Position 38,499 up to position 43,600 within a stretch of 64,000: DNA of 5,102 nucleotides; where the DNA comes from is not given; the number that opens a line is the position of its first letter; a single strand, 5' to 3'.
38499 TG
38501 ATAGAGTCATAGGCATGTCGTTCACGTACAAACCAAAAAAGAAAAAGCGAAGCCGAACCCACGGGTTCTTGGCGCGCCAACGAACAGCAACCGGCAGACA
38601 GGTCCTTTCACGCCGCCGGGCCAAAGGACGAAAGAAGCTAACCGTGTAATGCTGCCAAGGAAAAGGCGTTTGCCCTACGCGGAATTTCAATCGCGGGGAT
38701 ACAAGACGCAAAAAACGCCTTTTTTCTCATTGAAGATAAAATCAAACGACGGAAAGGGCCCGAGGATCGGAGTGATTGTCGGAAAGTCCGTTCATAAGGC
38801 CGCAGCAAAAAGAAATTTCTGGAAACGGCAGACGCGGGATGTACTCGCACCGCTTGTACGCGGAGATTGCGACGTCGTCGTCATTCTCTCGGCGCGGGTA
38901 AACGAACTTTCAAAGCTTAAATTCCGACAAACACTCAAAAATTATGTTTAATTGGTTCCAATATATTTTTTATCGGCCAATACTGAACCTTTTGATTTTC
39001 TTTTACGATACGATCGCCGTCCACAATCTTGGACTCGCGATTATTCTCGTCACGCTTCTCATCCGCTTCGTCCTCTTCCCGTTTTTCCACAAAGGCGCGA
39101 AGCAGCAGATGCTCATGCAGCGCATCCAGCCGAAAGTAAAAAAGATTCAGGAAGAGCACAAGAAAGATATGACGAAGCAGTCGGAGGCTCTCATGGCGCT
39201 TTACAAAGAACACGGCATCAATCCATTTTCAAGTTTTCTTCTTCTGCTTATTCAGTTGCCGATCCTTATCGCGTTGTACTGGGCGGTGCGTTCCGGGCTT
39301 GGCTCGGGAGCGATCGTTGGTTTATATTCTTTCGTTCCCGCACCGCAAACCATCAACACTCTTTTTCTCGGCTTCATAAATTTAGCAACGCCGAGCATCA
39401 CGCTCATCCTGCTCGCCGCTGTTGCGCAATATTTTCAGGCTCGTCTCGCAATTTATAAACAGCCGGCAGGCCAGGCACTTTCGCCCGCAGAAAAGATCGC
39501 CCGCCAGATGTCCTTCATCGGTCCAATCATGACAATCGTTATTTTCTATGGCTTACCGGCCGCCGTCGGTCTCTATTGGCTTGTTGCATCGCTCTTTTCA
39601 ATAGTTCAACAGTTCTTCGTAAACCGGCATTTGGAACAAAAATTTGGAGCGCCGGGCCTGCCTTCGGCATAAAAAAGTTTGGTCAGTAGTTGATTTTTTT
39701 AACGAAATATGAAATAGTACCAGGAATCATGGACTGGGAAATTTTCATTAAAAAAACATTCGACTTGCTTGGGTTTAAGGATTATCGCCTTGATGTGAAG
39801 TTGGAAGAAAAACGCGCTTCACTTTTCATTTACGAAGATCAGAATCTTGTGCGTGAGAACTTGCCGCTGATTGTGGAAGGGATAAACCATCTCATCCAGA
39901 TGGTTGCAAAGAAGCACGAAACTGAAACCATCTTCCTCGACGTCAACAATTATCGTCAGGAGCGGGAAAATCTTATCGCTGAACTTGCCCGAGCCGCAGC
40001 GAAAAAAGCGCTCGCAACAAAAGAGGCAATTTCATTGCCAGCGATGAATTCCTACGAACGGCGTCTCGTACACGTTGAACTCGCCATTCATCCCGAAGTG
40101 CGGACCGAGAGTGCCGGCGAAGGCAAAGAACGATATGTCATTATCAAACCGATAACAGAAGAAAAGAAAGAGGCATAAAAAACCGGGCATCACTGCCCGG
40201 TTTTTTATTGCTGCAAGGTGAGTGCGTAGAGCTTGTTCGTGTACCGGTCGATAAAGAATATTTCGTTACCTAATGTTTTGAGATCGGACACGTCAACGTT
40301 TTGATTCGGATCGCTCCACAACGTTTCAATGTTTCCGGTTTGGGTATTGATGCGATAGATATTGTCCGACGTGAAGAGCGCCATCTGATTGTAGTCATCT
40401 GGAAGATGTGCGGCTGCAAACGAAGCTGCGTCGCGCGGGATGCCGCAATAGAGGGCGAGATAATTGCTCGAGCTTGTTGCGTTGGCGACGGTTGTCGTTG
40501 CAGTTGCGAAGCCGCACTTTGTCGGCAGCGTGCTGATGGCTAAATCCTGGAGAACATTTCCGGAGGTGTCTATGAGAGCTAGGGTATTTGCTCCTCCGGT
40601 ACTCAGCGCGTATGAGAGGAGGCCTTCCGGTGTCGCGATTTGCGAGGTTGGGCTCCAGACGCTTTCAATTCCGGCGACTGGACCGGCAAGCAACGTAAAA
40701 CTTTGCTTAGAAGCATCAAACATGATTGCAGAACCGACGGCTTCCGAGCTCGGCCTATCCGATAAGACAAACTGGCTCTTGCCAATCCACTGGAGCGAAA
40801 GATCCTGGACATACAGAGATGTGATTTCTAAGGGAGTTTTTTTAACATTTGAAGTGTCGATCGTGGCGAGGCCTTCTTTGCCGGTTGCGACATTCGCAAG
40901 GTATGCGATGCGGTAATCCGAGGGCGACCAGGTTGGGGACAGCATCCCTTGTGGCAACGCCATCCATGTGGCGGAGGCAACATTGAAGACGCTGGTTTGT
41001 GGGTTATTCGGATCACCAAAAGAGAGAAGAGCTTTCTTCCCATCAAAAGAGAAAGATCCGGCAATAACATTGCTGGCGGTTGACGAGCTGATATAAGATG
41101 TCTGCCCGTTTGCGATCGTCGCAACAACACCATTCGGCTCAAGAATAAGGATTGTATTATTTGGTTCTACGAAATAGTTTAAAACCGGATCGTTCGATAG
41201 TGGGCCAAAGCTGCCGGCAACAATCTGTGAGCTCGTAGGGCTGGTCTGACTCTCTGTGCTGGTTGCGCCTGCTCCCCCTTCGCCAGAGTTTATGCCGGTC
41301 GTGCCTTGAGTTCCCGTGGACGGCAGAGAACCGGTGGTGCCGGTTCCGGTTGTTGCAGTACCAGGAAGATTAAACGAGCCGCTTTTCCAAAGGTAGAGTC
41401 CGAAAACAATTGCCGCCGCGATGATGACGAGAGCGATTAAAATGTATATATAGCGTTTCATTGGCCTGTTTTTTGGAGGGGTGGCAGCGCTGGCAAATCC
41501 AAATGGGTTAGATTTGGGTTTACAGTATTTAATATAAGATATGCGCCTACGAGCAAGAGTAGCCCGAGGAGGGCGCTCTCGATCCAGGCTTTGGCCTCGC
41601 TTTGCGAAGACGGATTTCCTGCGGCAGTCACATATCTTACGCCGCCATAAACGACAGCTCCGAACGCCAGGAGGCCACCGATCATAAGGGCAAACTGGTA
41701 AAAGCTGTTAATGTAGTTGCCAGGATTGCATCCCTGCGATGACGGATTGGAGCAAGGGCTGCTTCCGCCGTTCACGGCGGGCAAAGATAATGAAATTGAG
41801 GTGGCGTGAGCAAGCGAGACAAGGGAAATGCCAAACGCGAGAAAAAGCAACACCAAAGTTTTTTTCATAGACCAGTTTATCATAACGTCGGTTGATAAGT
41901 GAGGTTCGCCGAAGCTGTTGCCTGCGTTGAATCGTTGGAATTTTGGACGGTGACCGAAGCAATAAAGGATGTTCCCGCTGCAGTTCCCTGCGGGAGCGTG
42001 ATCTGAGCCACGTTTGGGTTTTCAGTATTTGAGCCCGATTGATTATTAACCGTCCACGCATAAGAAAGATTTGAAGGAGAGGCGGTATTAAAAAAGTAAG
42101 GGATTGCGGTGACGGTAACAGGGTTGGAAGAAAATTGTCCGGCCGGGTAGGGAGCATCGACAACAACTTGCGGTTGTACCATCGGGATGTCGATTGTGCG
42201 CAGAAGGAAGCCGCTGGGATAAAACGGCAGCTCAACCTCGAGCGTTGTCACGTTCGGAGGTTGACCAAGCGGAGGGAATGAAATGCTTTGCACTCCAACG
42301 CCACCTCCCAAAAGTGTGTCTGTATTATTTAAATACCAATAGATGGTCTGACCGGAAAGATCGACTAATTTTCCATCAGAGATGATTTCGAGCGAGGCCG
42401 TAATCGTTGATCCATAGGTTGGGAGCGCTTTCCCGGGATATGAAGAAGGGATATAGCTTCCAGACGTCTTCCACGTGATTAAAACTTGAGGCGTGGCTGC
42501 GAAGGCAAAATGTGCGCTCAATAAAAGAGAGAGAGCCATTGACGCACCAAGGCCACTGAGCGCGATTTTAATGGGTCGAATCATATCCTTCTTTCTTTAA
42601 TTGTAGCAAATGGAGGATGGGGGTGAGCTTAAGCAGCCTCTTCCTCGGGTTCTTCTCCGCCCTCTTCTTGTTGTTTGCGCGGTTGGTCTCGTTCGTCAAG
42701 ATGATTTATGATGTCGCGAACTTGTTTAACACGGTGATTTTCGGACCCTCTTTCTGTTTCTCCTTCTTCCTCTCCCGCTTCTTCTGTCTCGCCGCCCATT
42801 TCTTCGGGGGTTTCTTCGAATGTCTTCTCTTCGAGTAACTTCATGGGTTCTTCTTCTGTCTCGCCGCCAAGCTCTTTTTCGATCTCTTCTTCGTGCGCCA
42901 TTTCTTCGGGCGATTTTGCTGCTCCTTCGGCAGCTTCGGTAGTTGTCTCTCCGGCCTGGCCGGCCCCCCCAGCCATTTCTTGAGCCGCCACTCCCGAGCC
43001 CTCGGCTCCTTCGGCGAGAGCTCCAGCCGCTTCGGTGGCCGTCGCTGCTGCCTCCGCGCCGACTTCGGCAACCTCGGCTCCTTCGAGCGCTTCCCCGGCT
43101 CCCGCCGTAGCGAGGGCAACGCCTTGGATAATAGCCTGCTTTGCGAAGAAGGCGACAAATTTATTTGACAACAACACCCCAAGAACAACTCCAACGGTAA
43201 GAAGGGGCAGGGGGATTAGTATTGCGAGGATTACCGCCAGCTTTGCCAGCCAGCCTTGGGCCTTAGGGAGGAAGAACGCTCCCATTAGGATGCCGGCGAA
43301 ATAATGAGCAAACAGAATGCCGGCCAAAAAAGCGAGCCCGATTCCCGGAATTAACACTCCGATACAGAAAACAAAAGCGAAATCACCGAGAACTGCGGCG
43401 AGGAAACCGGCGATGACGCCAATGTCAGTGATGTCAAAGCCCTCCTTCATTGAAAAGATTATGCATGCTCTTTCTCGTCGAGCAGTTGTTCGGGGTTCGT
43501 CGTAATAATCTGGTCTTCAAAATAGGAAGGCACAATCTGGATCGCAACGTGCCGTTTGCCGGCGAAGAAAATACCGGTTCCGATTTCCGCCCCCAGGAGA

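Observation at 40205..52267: Type IV secretion-like operon of 10 co-directional genes next to oriC, transcribed head-on to replication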

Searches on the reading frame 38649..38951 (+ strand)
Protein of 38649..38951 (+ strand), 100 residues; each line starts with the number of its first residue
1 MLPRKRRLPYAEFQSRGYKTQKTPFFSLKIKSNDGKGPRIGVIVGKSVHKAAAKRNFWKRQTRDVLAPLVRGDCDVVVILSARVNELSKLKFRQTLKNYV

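Call 25: search_protein_families(library=pfam, proteins=[window:38649-38951:+], max_evalue=0.01)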
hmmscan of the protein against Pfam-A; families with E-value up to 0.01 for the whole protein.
window:38649-38951:+ (100 aa): 1 family
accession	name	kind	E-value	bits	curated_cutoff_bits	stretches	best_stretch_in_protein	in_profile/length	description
PF00825.24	Ribonuclease_P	-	1.1e-11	45.2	22.3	1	19-98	21-103/109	Ribonuclease P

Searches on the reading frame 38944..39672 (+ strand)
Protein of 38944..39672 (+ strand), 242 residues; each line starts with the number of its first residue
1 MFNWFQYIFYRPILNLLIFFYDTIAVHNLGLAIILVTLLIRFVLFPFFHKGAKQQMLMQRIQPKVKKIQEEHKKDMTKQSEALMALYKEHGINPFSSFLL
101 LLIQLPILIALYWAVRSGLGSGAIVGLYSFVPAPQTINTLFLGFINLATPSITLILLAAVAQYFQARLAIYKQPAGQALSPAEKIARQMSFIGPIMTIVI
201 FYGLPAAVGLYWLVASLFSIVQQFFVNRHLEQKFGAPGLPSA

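Call 25: search_protein_families(library=pfam, proteins=[window:38944-39672:+], max_evalue=0.01)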
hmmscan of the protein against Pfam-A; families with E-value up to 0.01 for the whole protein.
window:38944-39672:+ (242 aa): 1 family
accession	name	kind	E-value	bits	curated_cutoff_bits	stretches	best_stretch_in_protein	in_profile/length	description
PF02096.25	60KD_IMP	-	3.1e-46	157.8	35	1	30-228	2-163/163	60Kd inner membrane protein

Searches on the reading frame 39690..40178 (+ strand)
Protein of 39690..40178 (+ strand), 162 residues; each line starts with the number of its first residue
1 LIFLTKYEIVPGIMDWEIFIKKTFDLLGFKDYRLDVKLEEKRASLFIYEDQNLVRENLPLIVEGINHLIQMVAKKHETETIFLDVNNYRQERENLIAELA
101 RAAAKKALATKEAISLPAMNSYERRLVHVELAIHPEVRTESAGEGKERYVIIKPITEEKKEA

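Call 25: search_protein_families(library=pfam, proteins=[window:39690-40178:+], max_evalue=0.01)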
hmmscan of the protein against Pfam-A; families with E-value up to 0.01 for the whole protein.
window:39690-40178:+ (162 aa): 1 family
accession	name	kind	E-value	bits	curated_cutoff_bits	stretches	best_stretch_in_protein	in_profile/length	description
PF01424.28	R3H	-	5.6e-16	58.8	26.8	1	96-154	3-60/60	R3H domain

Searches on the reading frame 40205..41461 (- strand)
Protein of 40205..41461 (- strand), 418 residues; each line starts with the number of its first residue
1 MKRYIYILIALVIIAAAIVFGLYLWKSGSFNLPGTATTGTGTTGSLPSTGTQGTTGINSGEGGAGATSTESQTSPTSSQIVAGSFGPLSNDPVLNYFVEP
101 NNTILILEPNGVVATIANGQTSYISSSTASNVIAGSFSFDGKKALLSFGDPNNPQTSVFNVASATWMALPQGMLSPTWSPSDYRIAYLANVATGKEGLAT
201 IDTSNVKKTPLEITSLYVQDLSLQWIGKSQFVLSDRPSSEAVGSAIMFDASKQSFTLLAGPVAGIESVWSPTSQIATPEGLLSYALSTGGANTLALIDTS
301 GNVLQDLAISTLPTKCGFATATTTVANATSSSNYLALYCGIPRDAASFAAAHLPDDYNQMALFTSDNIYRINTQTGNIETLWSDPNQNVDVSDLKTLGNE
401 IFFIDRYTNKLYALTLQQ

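Call 4: search_protein_families(library=pfam, proteins=[window:40205-41461:-], max_evalue=1)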
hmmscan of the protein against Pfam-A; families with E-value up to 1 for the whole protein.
window:40205-41461:- (418 aa): 2 families
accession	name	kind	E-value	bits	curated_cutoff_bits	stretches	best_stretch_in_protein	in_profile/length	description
PF21827.1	New_glue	-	0.017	15.3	31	1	11-74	5-66/94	New glue protein family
PF12117.13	NS1_C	-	0.32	11.7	25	0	45-102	62-119/121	Parvovirus non-structural protein 1, C-terminal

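Call 5: search_protein_families(library=ncbifam, proteins=[window:40205-41461:-], max_evalue=1)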
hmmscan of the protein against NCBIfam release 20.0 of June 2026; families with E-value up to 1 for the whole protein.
window:40205-41461:- (418 aa): 1 family
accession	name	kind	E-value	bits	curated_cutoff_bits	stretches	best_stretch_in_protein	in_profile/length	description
TIGR02800.1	propeller_TolB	equivalog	0.00069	18.7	343.15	1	112-187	218-295/418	Tol-Pal system beta propeller repeat protein TolB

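Call 44: search_solved_structures(query=A4, max_evalue=1)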
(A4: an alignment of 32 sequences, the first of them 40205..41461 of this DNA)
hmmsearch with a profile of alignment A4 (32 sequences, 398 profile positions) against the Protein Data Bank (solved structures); distinct sequences matched with E-value up to 1: 80 (the best 60 are shown).
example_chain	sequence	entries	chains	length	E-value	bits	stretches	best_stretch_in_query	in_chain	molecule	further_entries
4r40_A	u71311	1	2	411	9.7e-10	41.1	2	162-199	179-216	Protein TolB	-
4pwz_A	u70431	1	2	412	9.8e-10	41.1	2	162-199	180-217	Protein TolB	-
6pnv_A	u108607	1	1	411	2e-08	36.8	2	161-199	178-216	Tol-Pal system protein TolB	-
1crz_A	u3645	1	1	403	2.3e-08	36.6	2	162-199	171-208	TOLB PROTEIN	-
2w8b_B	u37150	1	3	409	2.5e-08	36.5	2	162-199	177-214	PROTEIN TOLB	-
2hqs_A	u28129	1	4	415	2.6e-08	36.4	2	162-199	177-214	Protein tolB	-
3iax_A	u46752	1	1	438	3.4e-08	36.1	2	162-199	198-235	Protein tolB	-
1c5k_A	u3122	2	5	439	3.4e-08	36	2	162-199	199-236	PROTEIN (TOLB PROTEIN) | PROTEIN TOLB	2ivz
4jml_A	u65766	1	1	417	4.9e-08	35.5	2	162-199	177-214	Protein TolB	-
2w8b_A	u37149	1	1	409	5.5e-08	35.3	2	129-289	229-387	PROTEIN TOLB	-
7nst_E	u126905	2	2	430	5.6e-08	35.3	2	162-199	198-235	Tol-Pal system protein TolB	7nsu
7mx5_A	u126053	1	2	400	7.7e-06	28.3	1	163-296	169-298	Tol-Pal system protein TolB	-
2ymu_A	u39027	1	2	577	1.6e-05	27.2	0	86-181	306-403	WD-40 REPEAT PROTEIN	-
7bie_A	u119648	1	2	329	0.00036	22.8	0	99-184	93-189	nvWRAP-T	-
7big_A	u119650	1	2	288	0.00096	21.4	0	99-184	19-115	v13WRAP-T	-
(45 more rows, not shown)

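Call 104: search_protein_families(library=pfam, alignment_id=A4, max_evalue=0.1)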
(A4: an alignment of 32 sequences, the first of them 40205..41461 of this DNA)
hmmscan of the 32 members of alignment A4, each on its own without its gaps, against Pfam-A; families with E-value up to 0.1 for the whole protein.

A. member 1, window:40205-41461:- (418 aa): 1 family
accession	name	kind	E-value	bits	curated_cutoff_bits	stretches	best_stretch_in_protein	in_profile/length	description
PF21827.1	New_glue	-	0.017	15.3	31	1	11-74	5-66/94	New glue protein family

B. families by the number of members that match (of 32 scanned): 22 families
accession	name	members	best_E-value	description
PF21827.1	New_glue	3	0.0046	New glue protein family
PF00930.27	DPPIV_N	2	0.0096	Dipeptidyl peptidase IV (DPP IV) N-terminal region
PF25460.1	Beta-prop_Aladin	2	0.015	Aladin seven-bladed propeller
PF08662.17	eIF2A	1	3.6e-05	Eukaryotic translation initiation factor eIF2A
PF25174.1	Beta-prop_THOC3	1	0.00042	THOC3 beta-propeller domain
PF24817.1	WD40_WDHD1_1st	1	0.00047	WDHD1 first WD40 domain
PF05961.16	Chordopox_A13L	1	0.0054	Chordopoxvirus A13L protein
PF10907.13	DUF2749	1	0.0083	Protein of unknown function (DUF2749)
PF06682.17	SARAF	1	0.009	SOCE-associated regulatory factor of calcium homoeostasis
PF21959.2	DUF6923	1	0.017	Repeat of unknown function (DUF6923)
PF13964.12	Kelch_6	1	0.035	Kelch motif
PF19152.5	DUF5834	1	0.036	Family of unknown function (DUF5834)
PF07676.18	PD40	1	0.039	WD40-like Beta Propeller Repeat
PF16755.11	Beta-prop_NUP159_NUP214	1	0.04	NUP159/214 beta propeller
PF03773.19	ArsP_1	1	0.042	Predicted permease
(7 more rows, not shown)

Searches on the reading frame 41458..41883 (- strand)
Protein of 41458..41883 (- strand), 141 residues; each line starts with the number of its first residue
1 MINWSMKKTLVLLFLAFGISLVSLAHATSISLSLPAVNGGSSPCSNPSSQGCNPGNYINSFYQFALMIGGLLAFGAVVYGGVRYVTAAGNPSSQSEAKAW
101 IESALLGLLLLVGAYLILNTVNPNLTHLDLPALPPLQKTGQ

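Call 4: search_protein_families(library=pfam, proteins=[window:41458-41883:-], max_evalue=1)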
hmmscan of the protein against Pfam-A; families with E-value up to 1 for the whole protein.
window:41458-41883:- (141 aa): 2 families
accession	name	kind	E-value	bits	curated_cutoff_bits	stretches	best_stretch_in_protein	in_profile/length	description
PF18895.5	T4SS_pilin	-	5.7e-09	36.4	26.6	1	57-120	8-70/71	Type IV secretion system pilin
PF17909.6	Htr2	-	5.9e-05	23.7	25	1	64-116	4-53/61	Htr2 transmembrane domain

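Call 5: search_protein_families(library=ncbifam, proteins=[window:41458-41883:-], max_evalue=1)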
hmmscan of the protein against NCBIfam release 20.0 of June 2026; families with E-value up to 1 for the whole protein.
window:41458-41883:- (141 aa): 1 family
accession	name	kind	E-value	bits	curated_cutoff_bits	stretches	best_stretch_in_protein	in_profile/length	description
NF045849.1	ICE_MMCAP2_0565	equivalog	1.2e-05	24.9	40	1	55-121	10-76/80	Mbov_0395 family pilin-like conjugal transfer protein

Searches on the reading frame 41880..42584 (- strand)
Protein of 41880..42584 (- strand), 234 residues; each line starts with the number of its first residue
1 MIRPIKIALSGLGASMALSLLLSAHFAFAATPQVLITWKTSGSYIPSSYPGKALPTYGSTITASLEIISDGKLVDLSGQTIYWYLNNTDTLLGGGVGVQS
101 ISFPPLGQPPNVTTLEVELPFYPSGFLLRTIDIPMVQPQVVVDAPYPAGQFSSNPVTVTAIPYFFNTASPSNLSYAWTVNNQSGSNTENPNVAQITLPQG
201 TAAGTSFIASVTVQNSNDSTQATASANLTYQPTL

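Call 4: search_protein_families(library=pfam, proteins=[window:41880-42584:-], max_evalue=1)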
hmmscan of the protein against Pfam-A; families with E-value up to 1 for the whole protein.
window:41880-42584:- (234 aa): 2 families
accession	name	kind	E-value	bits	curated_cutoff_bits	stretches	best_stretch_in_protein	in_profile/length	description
PF04710.19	Pellino_FHA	-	0.065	12.8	25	1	55-84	218-247/264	Pellino, FHA domain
PF09806.14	CDK2AP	-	0.24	12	26.2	1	156-227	16-90/209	Cyclin-dependent kinase 2-associated protein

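Call 5: search_protein_families(library=ncbifam, proteins=[window:41880-42584:-], max_evalue=1)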
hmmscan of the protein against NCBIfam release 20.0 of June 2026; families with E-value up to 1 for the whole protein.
window:41880-42584:- (234 aa): 0 families

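Call 45: search_solved_structures(query=A5, max_evalue=1)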
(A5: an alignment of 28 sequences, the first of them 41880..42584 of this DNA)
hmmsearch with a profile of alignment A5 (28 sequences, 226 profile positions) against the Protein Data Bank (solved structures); distinct sequences matched with E-value up to 1: 2.
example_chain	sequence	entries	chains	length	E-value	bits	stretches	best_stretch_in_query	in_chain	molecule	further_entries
7sjl_A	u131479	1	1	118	0.81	12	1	162-193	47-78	Neuregulin-1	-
1ztx_L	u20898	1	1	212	0.96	11.8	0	14-60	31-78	Light Chain of E16 Antibody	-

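Call 103: search_protein_families(library=pfam, alignment_id=A5, max_evalue=0.1)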
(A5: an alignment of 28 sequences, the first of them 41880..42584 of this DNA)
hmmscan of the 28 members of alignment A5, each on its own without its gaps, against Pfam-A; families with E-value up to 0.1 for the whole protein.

A. member 1, window:41880-42584:- (234 aa): 1 family
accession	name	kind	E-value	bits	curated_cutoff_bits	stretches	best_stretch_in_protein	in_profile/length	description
PF04710.19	Pellino_FHA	-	0.065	12.8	25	1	55-84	218-247/264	Pellino, FHA domain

B. families by the number of members that match (of 28 scanned): 4 families
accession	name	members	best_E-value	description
PF06832.18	BiPBP_C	12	3.9e-07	Penicillin-Binding Protein C-terminus Family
PF00541.23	Adeno_knob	1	0.013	Adenoviral fibre protein (knob domain)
PF17957.7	Big_7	1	0.06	Bacterial Ig domain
PF04710.19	Pellino_FHA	1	0.065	Pellino, FHA domain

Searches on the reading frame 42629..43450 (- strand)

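Call 4: search_protein_families(library=pfam, proteins=[window:42629-43450:-], max_evalue=1)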
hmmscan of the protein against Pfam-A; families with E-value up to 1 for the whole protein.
window:42629-43450:- (273 aa): 0 families

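Call 5: search_protein_families(library=ncbifam, proteins=[window:42629-43450:-], max_evalue=1)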
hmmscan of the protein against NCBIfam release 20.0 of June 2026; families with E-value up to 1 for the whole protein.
window:42629-43450:- (273 aa): 1 family
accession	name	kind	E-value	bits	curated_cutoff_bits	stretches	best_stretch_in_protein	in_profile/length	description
NF047418.1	teichoic_AuxB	equivalog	0.061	12.3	300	1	76-266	119-288/345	lipoteichoic acid stability factor AuxB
